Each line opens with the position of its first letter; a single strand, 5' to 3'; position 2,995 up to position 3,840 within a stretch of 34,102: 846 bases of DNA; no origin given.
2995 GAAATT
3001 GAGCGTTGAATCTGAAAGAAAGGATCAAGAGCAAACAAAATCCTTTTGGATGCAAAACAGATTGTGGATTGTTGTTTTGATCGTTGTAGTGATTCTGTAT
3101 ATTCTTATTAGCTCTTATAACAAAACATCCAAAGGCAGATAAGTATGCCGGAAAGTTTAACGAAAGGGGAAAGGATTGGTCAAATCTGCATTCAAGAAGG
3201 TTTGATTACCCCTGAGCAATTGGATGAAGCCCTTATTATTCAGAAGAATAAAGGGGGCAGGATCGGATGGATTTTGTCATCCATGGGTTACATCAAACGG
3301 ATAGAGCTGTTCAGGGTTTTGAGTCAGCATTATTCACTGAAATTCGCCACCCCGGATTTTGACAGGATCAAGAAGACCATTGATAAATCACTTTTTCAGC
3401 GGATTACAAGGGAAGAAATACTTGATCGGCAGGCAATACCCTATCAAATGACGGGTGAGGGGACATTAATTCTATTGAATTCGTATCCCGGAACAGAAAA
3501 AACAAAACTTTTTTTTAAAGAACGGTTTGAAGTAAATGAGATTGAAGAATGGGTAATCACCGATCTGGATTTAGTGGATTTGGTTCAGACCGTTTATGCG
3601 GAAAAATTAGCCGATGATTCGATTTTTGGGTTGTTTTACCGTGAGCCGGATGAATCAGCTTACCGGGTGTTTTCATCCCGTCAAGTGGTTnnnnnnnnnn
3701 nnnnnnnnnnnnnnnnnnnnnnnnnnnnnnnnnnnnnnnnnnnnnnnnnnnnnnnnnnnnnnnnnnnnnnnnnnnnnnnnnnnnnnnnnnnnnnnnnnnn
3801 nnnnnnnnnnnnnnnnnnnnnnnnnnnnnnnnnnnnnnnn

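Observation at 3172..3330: Tandem MshEN-type c-di-GMP-binding motifs fused to the N-terminus of a processive GT2 polysaccharide synthase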

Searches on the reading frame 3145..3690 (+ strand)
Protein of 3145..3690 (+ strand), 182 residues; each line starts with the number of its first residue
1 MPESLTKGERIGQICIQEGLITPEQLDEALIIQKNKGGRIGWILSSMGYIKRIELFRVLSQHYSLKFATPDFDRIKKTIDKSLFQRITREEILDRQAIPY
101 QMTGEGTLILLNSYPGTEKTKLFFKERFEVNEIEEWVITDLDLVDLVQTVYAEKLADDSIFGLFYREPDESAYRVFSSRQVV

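Call 7: search_protein_families(library=pfam, proteins=[window:3145-3690:+], max_evalue=1)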
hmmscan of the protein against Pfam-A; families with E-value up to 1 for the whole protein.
window:3145-3690:+ (182 aa): 2 families
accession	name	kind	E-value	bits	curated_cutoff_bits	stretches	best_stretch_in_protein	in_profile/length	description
PF10415.14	FumaraseC_C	-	0.0031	18.3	32.5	1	3-31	20-48/54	Fumarase C C-terminus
PF13499.12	EF-hand_7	-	0.077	13.8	30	1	48-93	17-63/67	EF-hand domain pair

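Call 22: search_solved_structures(query=window:3145-3690:+, max_evalue=10, show_alignments=3)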
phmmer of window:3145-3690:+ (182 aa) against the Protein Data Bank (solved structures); distinct sequences matched with E-value up to 10: 16.
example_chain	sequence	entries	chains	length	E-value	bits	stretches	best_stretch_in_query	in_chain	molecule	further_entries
6f8l_G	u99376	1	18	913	9e-17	64.7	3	7-99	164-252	Type IV pilus assembly protein PilF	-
5htl_A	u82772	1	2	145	1.6e-08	37.8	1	9-75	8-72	MSHA biogenesis protein MshE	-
8pfa_A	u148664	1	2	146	5.4e-05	26.3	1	7-101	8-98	c-di-GMP binding domain of the ATPase enzyme PilF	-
8pdk_A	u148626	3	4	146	0.00013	25.2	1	7-101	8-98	c-di-GMP binding domain of the ATPase enzyme PilF | ATP-binding motif-containing protein pilF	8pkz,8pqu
9glg_A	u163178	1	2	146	0.00013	25.2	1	7-101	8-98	ATP-binding motif-containing protein pilF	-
6ejf_J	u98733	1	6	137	0.00014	25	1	9-101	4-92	Type IV pilus assembly protein PilF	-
8pe0_A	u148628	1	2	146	0.0003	23.9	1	10-101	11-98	c-di-GMP binding domain of the ATPase enzyme PilF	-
9gl5_A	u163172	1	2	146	0.00033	23.8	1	7-101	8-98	ATP-binding motif-containing protein pilF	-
3jc8_Ba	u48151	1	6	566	0.00064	22.9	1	10-154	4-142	Type IV-A pilus assembly ATPase PilB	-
5zfr_A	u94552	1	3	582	0.0011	22.1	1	8-110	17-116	Type IV pilus biogenesis ATPase PilB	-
9g1w_A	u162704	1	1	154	0.0017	21.5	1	9-108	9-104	Type IV pilus assembly ATPase PilB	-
6ejf_G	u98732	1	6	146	0.0019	21.3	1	7-109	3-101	Type IV pilus assembly protein PilF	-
6olj_C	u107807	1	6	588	0.0033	20.6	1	7-104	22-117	Type IV pilus biogenesis ATPase PilB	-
5tsg_B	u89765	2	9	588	0.0033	20.6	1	7-104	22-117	Type IV pilus biogenesis ATPase PilB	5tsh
4den_A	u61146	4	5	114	0.99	12.5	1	27-65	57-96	Actinohivin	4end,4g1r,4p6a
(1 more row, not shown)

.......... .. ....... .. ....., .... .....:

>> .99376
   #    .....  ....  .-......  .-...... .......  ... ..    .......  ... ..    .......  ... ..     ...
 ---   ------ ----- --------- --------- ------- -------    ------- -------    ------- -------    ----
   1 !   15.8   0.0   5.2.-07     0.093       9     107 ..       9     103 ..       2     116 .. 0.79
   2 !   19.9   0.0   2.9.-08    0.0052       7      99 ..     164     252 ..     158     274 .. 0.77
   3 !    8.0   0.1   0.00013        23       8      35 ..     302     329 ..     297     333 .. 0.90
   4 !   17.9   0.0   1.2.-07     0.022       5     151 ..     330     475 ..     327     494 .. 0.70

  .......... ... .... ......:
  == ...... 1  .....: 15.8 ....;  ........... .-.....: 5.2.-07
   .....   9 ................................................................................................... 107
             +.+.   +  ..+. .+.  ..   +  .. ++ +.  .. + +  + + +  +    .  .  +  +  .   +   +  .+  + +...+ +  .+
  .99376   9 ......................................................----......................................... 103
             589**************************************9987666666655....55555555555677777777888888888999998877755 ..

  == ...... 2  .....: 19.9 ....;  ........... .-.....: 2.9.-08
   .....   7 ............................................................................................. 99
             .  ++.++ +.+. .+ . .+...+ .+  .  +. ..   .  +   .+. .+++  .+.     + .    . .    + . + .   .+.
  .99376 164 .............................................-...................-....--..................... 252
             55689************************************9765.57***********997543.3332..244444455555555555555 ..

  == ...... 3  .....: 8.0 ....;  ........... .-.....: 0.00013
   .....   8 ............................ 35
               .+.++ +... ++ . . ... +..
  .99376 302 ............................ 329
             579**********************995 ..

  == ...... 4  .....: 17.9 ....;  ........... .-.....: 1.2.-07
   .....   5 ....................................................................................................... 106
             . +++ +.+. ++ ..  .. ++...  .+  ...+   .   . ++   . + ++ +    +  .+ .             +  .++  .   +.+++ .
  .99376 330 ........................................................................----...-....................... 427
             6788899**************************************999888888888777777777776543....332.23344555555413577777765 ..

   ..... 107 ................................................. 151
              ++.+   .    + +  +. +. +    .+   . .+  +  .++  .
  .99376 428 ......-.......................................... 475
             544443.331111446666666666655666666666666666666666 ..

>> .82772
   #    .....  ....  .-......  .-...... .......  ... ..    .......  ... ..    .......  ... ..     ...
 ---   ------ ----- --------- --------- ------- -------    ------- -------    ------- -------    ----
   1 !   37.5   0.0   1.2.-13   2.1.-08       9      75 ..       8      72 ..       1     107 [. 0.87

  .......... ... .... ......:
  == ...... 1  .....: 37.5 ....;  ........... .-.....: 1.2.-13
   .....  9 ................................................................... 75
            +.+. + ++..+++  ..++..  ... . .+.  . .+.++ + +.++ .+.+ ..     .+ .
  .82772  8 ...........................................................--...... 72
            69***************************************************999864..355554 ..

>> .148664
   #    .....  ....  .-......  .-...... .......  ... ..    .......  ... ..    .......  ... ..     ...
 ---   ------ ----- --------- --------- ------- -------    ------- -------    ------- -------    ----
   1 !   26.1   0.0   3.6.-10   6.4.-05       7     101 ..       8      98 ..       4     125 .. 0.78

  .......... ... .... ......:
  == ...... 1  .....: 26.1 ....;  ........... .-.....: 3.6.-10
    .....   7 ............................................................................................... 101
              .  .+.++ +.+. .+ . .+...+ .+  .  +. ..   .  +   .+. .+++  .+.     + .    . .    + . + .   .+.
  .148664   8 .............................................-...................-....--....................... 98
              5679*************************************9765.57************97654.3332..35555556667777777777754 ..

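Call 48: search_solved_structures(query=A2, max_evalue=0.01, show_alignments=2)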
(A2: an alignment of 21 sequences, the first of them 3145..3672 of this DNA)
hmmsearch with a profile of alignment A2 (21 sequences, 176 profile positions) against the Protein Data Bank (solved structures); distinct sequences matched with E-value up to 0.01: 14.
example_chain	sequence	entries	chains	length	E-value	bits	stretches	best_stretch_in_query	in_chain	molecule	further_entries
6f8l_G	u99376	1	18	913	1.4e-36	129.2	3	7-120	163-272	Type IV pilus assembly protein PilF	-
5zfr_A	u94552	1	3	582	1.5e-15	60.6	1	7-154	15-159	Type IV pilus biogenesis ATPase PilB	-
6olj_C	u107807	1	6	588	3.8e-15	59.4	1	6-155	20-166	Type IV pilus biogenesis ATPase PilB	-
5tsg_B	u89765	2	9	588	3.8e-15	59.4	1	6-155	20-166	Type IV pilus biogenesis ATPase PilB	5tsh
5htl_A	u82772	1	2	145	3.3e-14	56.3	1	8-141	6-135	MSHA biogenesis protein MshE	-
8pfa_A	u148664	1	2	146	9.2e-11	45.1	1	7-121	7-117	c-di-GMP binding domain of the ATPase enzyme PilF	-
8pdk_A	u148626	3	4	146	1.1e-10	44.9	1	7-121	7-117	c-di-GMP binding domain of the ATPase enzyme PilF | ATP-binding motif-containing protein pilF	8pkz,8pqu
3jc8_Ba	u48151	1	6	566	1.6e-10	44.3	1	10-154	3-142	Type IV-A pilus assembly ATPase PilB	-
6ejf_J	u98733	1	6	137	1.7e-10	44.2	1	9-121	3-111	Type IV pilus assembly protein PilF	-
9glg_A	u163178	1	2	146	2.1e-10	43.9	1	7-121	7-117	ATP-binding motif-containing protein pilF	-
8pe0_A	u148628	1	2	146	2.6e-10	43.6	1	8-121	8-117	c-di-GMP binding domain of the ATPase enzyme PilF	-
9gl5_A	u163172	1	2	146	1.6e-09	41.1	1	7-121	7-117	ATP-binding motif-containing protein pilF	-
6ejf_G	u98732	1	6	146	2.1e-09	40.7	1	9-151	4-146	Type IV pilus assembly protein PilF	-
9g1w_A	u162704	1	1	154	1.9e-08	37.5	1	9-110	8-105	Type IV pilus assembly ATPase PilB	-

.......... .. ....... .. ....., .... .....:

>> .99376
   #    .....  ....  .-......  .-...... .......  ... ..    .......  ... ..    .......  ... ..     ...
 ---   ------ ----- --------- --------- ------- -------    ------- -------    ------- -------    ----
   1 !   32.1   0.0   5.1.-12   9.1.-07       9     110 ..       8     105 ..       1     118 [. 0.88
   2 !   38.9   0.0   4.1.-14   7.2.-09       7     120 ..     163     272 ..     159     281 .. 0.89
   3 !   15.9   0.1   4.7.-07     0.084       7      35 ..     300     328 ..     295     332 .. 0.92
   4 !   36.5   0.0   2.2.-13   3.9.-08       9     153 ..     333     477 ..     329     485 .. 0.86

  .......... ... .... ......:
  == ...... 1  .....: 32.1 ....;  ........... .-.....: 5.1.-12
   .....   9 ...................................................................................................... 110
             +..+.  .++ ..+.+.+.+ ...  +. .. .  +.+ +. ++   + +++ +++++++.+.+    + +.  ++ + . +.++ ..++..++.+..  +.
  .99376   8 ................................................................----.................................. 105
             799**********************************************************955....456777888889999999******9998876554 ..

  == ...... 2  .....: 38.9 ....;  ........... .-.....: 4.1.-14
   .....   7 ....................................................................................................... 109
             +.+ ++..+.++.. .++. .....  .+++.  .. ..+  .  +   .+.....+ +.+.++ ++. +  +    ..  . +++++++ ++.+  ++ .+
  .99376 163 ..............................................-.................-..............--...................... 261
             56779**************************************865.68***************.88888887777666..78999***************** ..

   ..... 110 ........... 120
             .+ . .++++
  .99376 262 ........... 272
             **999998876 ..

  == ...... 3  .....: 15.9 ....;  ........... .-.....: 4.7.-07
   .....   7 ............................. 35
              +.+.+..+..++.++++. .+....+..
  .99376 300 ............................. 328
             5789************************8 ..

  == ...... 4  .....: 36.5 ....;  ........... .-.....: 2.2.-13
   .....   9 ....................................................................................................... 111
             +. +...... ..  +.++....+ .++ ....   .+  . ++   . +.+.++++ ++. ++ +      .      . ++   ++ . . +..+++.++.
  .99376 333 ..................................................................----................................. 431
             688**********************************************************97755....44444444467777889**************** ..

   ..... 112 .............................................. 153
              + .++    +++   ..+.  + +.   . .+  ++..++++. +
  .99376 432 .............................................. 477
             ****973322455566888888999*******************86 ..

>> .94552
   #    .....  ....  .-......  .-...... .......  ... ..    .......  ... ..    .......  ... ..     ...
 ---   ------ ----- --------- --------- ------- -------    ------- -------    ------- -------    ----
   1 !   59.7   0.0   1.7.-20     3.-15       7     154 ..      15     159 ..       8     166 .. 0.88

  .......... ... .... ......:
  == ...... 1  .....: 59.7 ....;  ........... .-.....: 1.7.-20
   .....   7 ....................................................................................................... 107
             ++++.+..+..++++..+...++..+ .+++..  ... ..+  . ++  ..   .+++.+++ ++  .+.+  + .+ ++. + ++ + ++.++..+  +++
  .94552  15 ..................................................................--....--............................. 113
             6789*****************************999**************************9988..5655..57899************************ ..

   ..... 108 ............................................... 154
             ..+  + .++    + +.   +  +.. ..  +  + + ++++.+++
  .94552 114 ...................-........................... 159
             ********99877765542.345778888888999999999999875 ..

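Call 53: predict_structure(alignment_id=A2)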
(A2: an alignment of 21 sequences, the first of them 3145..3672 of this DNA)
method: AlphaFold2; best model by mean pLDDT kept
length: 176 residues; sequences in the alignment: 21
mean_pLDDT: 87.0   pTM: 0.76
mean pLDDT of the five models: 87.0, 85.9, 85.8, 85.3, 85.1
residues with pLDDT >= 90: 137; 70-90: 9; 50-70: 16; < 50: 14
segments of 3 or more residues with pLDDT < 50: 1-4, 170-176
pLDDT, mean of each block of 10 residues (from residue 1): 58 96 98 95 95 95 95 95 94 96 95 92 96 96 94 67 51 43
secondary structure, 60 per line:
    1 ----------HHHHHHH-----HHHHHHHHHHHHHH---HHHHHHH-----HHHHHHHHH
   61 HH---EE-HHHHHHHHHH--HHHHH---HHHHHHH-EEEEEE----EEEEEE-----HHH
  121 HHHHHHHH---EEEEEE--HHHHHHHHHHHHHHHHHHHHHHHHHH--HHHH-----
elements in order: H11-17 H23-36 H40-46 H52-62 H69-78 H81-85 H89-95 E97-102 E107-112 H118-128 E132-137 H140-165 H168-171

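Call 58: fold_search(model_id=the predicted structure, library=pdb)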
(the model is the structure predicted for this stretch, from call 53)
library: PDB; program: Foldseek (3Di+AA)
matches with E <= 10: 196; with E <= 0.001: 19
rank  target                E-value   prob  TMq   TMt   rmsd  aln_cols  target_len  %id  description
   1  5htl_B                2.9e-09  1.00  0.69  0.85   2.3       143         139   25  Structure of MshE with cdg (released 2016-10-05)
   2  5htl_A                1.6e-08  1.00  0.71  0.87   2.1       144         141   25  Structure of MshE with cdg (released 2016-10-05)
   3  8pfa_B                9.4e-08  1.00  0.63  0.79   2.9       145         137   23  X-ray structure of the Thermus thermophilus K167R mutant of the PilF-GSPIIB domain in the c-di-GMP bound state (released 2024-06-26)
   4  9glg_B                1.3e-07  1.00  0.64  0.79   2.8       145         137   23  X-ray structure of the Thermus thermophilus Q218E mutant of the PilF-GSPIIB domain in the c-di-GMP bound state (released 2025-06-25)
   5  8pfa_A                1.4e-07  1.00  0.65  0.81   2.6       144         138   24  X-ray structure of the Thermus thermophilus K167R mutant of the PilF-GSPIIB domain in the c-di-GMP bound state (released 2024-06-26)
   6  8pdk_A                1.7e-07  1.00  0.67  0.82   2.6       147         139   23  X-ray structure of the Thermus thermophilus PilF-GSPIIB domain in the c-di-GMP bound state (released 2024-06-26)
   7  9gl5_A                1.8e-07  1.00  0.64  0.80   2.6       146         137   22  X-ray structure of the Thermus thermophilus Q190E mutant of the PilF-GSPIIB domain in the c-di-GMP bound state (released 2025-06-25)
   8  8pdk_B                2.6e-07  1.00  0.63  0.79   2.9       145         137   23  X-ray structure of the Thermus thermophilus PilF-GSPIIB domain in the c-di-GMP bound state (released 2024-06-26)
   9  8pe0_A                3.0e-07  1.00  0.64  0.78   2.7       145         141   23  X-ray structure of the Thermus thermophilus K167L mutant of the PilF-GSPIIB domain in the c-di-GMP bound state (released 2024-06-26)
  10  9glg_A                3.6e-07  1.00  0.66  0.82   2.7       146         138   23  X-ray structure of the Thermus thermophilus Q218E mutant of the PilF-GSPIIB domain in the c-di-GMP bound state (released 2025-06-25)
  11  9g1w_MODEL_1_A        3.8e-07  1.00  0.55  0.60   4.5       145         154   19  NMR solution structure of the Thermus thermophilus PilF-GSPIIA domain (released 2025-05-21)
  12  8pkz_MODEL_1_A        1.2e-06  1.00  0.67  0.79   2.5       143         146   23  NMR solution structure of PilF-GSPIIB in the c-di-GMP bound state (released 2024-07-10)
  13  7lkm_B                1.2e-06  1.00  0.64  0.75   3.2       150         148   12  The PilB(N-terminal_P70S mutant)-PilZ complex of the Type IV pilus from Xanthomonas citri (released 2021-08-11)
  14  7lko_A                3.4e-06  1.00  0.64  0.75   3.4       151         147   12  The PilB(N-terminal)-PilZ complex of the Type IV pilus from Xanthomonas citri (2.9 A) (released 2021-08-11)
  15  7lkn_A                3.6e-06  1.00  0.64  0.75   3.4       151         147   12  The PilB(N-terminal_P70S mutant)-PilZ complex (SeMet) (released 2021-08-11)
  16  7lkm_A                4.9e-06  1.00  0.67  0.77   3.0       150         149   12  The PilB(N-terminal_P70S mutant)-PilZ complex of the Type IV pilus from Xanthomonas citri (released 2021-08-11)
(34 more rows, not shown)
